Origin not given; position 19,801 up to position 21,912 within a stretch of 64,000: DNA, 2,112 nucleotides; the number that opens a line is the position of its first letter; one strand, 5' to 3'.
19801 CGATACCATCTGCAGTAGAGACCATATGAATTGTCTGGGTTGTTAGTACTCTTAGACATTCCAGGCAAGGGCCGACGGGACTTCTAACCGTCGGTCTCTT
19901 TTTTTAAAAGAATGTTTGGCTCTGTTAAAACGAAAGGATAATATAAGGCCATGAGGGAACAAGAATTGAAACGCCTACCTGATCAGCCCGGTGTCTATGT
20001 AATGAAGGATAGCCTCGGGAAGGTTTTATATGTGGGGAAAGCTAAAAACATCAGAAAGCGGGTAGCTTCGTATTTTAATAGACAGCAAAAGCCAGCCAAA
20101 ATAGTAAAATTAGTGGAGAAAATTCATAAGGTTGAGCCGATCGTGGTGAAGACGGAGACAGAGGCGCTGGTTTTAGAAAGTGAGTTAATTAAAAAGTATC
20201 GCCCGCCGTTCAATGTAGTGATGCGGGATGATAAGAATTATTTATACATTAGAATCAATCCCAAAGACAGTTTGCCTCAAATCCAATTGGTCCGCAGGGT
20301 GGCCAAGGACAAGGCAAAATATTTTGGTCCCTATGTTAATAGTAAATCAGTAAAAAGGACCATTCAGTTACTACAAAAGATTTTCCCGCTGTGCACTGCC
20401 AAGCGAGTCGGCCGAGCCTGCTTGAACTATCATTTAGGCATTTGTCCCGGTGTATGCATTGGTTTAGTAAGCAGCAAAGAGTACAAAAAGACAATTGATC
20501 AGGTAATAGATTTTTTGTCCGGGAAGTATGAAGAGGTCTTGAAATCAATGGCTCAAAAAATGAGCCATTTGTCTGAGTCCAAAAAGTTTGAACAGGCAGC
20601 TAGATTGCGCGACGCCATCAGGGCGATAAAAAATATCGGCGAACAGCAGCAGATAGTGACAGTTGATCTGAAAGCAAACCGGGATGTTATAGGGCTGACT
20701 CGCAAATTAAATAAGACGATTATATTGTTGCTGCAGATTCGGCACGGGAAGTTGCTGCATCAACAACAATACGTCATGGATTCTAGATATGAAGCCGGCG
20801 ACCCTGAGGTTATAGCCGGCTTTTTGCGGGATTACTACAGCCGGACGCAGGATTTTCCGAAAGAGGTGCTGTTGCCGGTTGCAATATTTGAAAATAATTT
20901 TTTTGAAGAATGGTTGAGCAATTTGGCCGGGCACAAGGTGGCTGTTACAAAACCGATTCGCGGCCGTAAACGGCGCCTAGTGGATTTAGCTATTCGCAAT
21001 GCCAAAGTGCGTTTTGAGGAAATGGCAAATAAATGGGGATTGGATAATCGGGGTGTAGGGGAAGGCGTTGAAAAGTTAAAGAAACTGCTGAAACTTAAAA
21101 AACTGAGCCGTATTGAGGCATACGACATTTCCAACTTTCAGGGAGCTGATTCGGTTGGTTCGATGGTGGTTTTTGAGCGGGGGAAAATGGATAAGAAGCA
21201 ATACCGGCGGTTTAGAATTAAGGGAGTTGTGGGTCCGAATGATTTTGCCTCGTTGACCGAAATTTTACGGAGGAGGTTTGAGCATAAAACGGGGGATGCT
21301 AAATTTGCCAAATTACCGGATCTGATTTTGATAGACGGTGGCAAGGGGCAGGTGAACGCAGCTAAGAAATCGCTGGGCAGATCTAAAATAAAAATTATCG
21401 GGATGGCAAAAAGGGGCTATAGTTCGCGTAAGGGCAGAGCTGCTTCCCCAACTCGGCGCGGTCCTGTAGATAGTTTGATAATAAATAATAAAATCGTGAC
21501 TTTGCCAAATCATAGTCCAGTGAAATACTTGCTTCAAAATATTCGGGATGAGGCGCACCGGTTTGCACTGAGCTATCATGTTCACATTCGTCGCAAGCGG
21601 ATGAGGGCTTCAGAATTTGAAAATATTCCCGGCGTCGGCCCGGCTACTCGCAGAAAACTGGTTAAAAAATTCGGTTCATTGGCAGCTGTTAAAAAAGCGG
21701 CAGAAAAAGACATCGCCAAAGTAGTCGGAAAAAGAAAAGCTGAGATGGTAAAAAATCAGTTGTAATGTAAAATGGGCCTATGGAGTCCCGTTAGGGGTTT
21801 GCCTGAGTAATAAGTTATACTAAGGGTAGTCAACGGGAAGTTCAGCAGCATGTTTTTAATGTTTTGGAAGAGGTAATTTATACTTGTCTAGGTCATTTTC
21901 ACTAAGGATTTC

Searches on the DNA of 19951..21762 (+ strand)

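Call 36: search_rna_families(source=L030, start=4640, end=5010, threshold=evalue, max_evalue=10, show_alignments=2)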
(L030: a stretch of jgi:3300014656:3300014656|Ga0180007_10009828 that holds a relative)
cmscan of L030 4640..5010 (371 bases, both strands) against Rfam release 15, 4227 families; matches with E-value up to 10: 2.
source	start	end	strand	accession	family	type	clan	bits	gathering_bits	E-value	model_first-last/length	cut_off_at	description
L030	4907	4995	+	RF02621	BSnc120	Gene; sRNA;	-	14.6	114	2.6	1-88/88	no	Brucella sRNA 120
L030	4678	4743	-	RF01559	DdR1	Gene; snRNA; snoRNA; CD-box;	-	12.8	70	9.6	1-66/66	no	Dictyostelium snoRNA DdR1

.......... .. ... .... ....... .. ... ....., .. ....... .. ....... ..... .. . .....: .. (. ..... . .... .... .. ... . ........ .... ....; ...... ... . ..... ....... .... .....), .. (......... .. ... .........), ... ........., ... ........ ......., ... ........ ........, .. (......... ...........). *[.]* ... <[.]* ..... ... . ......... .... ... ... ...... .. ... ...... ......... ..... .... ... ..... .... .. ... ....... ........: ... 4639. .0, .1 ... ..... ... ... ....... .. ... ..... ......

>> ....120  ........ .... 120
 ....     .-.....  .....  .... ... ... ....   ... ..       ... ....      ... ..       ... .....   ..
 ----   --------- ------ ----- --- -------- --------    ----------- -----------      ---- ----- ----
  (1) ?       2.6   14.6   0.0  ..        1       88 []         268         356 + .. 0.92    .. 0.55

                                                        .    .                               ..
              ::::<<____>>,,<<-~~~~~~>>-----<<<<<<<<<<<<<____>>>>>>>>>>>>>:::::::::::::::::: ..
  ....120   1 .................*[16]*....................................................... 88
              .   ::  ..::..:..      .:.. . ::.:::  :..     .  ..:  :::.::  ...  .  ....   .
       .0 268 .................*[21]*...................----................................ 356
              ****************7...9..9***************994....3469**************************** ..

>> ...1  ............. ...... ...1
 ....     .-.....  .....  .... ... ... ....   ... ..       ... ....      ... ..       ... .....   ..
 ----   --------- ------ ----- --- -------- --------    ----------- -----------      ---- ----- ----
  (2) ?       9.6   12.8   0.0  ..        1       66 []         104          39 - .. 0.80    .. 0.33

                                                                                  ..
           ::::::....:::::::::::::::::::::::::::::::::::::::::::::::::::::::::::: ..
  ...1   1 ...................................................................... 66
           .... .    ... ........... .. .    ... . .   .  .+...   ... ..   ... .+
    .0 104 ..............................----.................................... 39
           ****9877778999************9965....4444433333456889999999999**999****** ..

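Call 110: build_rna_model(alignment_id=A5)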
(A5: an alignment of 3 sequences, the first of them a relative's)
Model R2 built from alignment A5 (3 sequences, 246 columns); structure: RNAalifold consensus.
model positions 239; base pairs 83; branch points 2; effective number of sequences 0.64; information 0.591 bits per position. Calibrated on 0.2 Mb of random sequence (short: E-values are rough).
structure used (alignment columns):
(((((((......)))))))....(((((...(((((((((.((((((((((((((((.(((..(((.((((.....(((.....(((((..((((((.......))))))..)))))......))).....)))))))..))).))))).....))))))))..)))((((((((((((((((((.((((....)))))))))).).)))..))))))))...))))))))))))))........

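Call 111: search_with_rna_model(model_id=R2, sources=[window, L010, L011, L012, L026, L027, L030, L032, L034, L035, L036, L037, L038, L040, L041, L014, L015, L016, L019, L022], max_evalue=10)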
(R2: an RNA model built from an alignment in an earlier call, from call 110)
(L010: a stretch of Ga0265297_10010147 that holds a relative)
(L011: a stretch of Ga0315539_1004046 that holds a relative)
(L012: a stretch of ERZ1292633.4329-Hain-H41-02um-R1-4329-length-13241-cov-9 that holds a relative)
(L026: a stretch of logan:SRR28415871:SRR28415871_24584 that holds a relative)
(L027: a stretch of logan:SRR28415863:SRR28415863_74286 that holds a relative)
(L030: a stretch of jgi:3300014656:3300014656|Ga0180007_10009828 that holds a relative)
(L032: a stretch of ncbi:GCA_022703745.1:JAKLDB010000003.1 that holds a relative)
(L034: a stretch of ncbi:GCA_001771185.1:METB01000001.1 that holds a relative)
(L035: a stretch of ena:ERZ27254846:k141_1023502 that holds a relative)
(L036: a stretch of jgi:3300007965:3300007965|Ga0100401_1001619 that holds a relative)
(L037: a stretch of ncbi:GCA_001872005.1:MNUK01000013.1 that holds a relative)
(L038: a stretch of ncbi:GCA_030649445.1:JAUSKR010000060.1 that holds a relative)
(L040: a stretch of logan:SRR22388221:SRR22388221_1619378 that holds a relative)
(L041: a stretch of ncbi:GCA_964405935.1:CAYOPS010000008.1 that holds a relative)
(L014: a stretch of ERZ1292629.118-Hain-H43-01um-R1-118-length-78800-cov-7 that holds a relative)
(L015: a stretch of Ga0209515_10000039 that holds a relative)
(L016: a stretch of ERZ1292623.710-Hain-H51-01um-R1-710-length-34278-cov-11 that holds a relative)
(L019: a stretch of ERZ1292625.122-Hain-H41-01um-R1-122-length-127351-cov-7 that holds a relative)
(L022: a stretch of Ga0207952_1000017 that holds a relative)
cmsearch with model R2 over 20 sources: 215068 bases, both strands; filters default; matches with E-value up to 10: 5.
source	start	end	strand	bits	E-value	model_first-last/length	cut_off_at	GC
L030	4712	4950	+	289.2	9e-84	1-239/239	no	0.54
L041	3318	3560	+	253.8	2.6e-73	1-239/239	no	0.57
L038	1744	1799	-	7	2.5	72-127/239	no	0.7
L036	3916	3956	+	6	4.7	168-210/239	no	0.61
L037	1933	1973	+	6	4.7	168-210/239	no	0.61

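Call 121: search_rna_families(sources=[L032, L034, L041, L027], threshold=evalue, max_evalue=0.5)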
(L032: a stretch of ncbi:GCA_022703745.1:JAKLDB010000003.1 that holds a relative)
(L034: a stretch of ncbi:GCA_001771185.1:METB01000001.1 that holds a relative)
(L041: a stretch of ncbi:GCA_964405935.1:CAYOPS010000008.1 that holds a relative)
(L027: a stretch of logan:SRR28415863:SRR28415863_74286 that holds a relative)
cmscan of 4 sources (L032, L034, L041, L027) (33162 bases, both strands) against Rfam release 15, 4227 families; matches with E-value up to 0.5: 0.
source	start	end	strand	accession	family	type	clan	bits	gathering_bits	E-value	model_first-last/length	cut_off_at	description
